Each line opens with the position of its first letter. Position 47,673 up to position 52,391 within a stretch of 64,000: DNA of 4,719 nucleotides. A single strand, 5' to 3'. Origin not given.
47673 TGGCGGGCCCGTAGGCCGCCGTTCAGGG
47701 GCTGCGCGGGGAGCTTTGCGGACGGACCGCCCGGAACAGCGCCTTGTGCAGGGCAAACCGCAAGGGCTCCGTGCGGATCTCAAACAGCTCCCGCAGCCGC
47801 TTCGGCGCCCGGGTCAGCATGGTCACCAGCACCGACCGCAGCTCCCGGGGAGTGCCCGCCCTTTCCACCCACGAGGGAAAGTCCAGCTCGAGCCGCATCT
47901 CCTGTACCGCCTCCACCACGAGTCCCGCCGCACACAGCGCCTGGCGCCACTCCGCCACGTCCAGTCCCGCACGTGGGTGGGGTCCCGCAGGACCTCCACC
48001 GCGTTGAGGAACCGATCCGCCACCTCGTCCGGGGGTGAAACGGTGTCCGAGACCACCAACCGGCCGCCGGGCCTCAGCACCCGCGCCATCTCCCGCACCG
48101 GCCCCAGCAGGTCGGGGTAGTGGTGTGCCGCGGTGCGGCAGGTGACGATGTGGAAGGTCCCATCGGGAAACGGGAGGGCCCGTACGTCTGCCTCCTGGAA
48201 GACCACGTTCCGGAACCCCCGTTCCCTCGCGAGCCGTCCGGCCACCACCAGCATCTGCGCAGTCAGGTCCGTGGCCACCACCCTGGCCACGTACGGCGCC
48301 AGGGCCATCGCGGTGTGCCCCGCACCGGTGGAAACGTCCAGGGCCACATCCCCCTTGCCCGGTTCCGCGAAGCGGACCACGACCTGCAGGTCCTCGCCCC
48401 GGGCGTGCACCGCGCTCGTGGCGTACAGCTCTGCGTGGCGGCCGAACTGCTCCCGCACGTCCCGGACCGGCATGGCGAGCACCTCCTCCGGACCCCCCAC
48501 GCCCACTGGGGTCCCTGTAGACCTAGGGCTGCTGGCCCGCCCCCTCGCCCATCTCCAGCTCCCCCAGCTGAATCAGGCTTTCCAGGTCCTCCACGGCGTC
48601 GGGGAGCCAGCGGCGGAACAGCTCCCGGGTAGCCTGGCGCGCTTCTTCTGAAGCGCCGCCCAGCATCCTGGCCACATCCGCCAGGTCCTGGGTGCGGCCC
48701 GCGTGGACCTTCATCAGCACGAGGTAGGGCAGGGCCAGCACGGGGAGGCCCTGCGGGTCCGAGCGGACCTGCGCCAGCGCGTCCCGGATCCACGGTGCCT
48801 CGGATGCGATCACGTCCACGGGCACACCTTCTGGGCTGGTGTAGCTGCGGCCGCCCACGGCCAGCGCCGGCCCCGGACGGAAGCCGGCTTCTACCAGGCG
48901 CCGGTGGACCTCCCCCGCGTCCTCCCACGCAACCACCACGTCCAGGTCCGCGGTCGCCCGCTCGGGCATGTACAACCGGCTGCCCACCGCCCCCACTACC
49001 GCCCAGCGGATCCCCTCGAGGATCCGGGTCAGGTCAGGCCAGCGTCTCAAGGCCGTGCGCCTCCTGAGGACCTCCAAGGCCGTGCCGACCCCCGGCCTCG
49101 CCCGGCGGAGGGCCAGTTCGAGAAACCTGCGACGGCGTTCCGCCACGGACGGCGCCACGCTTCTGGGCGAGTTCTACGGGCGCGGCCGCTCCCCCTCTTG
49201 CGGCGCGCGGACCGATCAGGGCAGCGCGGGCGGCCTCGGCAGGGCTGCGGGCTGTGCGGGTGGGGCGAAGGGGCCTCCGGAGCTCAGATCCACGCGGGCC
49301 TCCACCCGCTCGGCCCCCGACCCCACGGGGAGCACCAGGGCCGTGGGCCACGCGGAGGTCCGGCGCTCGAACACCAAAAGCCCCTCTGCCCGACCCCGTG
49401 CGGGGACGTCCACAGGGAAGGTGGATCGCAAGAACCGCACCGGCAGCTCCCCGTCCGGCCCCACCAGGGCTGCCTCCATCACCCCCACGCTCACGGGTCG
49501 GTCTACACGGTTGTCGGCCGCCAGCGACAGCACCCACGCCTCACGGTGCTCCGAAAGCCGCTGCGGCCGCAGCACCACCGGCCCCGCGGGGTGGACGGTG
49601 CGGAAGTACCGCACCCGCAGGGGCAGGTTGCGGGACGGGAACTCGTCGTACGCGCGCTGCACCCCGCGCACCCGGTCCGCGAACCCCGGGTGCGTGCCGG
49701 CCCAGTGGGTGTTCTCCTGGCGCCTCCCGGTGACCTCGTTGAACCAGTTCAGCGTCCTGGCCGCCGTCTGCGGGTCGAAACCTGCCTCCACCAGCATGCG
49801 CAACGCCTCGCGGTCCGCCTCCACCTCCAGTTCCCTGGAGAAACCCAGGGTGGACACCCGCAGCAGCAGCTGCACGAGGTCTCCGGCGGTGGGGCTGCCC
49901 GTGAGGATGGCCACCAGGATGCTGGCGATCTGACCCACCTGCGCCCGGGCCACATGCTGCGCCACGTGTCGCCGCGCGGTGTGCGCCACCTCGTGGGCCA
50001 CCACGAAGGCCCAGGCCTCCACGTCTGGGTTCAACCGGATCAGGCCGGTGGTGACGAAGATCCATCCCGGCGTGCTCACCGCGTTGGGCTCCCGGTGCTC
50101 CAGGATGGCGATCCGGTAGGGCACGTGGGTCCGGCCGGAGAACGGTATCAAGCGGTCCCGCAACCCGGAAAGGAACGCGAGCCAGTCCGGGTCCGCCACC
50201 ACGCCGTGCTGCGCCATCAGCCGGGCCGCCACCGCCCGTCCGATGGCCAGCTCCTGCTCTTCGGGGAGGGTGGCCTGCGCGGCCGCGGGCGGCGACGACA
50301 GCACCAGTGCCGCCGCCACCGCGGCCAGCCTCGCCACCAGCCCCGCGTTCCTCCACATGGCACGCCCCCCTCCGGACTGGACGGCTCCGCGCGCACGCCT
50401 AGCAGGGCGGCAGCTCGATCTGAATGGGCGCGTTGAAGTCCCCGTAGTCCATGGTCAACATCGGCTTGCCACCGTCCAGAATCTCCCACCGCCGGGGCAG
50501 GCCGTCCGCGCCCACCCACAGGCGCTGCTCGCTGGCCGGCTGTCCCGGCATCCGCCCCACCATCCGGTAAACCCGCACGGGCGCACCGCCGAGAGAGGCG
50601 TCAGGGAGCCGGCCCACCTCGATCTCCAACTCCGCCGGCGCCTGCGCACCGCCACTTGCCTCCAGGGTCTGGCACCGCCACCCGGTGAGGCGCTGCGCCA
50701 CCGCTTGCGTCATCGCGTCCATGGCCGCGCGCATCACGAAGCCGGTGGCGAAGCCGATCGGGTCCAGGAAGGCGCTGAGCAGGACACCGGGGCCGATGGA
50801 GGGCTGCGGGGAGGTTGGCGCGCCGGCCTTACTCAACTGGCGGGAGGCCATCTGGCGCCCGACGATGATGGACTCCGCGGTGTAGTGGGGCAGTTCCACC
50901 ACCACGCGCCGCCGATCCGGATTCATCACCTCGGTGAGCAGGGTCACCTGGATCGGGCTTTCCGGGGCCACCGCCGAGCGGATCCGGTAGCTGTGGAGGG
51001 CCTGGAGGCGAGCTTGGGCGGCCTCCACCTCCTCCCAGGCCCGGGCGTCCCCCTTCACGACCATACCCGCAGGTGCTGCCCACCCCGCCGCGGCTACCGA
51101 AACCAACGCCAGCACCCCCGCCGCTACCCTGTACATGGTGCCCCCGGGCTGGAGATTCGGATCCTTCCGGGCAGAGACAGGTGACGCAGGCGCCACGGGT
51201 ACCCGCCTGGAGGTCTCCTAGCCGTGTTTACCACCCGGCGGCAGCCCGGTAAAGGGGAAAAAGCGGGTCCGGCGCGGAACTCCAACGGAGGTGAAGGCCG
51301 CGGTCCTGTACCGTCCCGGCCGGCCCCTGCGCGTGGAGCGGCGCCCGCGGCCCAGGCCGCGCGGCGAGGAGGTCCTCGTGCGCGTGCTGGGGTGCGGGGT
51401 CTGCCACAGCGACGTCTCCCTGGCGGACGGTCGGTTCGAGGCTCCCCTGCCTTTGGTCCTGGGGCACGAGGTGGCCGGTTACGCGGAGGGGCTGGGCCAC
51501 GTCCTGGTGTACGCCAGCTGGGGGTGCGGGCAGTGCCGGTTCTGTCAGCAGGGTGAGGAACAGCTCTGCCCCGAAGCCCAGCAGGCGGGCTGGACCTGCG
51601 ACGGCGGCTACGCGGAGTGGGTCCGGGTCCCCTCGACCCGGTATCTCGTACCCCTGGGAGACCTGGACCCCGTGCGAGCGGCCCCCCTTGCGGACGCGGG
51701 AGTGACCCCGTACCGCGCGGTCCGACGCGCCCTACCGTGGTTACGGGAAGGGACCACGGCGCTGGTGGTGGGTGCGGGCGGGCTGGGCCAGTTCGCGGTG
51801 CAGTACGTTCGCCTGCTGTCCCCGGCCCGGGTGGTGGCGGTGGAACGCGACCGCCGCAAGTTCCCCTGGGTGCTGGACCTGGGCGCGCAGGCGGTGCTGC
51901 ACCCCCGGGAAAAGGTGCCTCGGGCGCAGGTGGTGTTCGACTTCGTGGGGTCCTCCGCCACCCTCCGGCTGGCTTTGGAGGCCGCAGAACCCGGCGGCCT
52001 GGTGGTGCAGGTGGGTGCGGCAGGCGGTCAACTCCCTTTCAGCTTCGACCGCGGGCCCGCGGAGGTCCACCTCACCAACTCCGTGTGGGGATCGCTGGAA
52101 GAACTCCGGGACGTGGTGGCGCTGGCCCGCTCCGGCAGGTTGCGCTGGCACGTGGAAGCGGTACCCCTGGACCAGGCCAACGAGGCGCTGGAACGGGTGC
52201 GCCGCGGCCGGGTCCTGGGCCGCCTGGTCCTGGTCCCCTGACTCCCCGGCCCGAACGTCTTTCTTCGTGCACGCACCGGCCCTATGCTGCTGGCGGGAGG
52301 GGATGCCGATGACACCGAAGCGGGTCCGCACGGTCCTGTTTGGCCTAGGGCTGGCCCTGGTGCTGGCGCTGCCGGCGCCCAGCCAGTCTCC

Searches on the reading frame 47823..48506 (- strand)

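Call 64: search_protein_families(library=pfam, proteins=[window:47823-48506:-], max_evalue=0.001)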
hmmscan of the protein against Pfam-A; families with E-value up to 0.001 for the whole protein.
window:47823-48506:- (227 aa): 7 families
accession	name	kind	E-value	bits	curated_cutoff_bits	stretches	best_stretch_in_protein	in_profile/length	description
PF08241.18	Methyltransf_11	-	2.4e-22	79.8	21.2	1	56-152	1-95/95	Methyltransferase domain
PF13649.12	Methyltransf_25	-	7.6e-21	75.1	27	1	56-148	2-97/97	Methyltransferase domain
PF13847.12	Methyltransf_31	-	2.5e-19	69.9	27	1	51-162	3-114/145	Methyltransferase domain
PF01209.24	Ubie_methyltran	-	1.6e-16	60.8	20.1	1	44-157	40-156/233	ubiE/COQ5 methyltransferase family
PF08242.18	Methyltransf_12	-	1.5e-12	48.5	30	1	56-150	1-98/98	Methyltransferase domain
PF13489.12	Methyltransf_23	-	1.7e-12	47.9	27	1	44-180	14-143/164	Methyltransferase domain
PF03141.22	Methyltransf_29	-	0.00028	20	23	1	91-155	156-220/506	Putative S-adenosyl-L-methionine-dependent methyltransferase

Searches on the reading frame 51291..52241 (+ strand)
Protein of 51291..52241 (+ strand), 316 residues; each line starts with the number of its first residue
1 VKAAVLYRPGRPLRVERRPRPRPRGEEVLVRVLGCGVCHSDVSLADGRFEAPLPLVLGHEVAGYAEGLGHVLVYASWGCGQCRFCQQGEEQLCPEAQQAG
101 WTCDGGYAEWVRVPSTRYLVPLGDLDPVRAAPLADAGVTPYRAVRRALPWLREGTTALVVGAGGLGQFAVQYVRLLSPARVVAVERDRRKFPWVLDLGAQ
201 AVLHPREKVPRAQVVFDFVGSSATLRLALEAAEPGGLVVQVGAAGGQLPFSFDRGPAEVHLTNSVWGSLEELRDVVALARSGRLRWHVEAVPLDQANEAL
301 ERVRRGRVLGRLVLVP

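Call 6: search_protein_families(library=pfam, proteins=[window:51291-52241:+], max_evalue=0.01)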
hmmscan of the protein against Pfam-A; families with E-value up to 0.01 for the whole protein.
window:51291-52241:+ (316 aa): 4 families
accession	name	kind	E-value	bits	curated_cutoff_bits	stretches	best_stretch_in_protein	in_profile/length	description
PF08240.17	ADH_N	-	2.5e-19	69.9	23.5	1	26-122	3-102/104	Alcohol dehydrogenase GroES-like domain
PF00107.32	ADH_zinc_N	-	4.7e-15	56.1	31.8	1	164-279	1-127/129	Zinc-binding dehydrogenase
PF13602.12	ADH_zinc_N_2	-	5.1e-14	53.8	27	1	206-314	16-134/134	Zinc-binding dehydrogenase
PF16912.11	Glu_dehyd_C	-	0.00011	22.1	34.9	1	143-258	22-145/211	Glucose dehydrogenase C-terminus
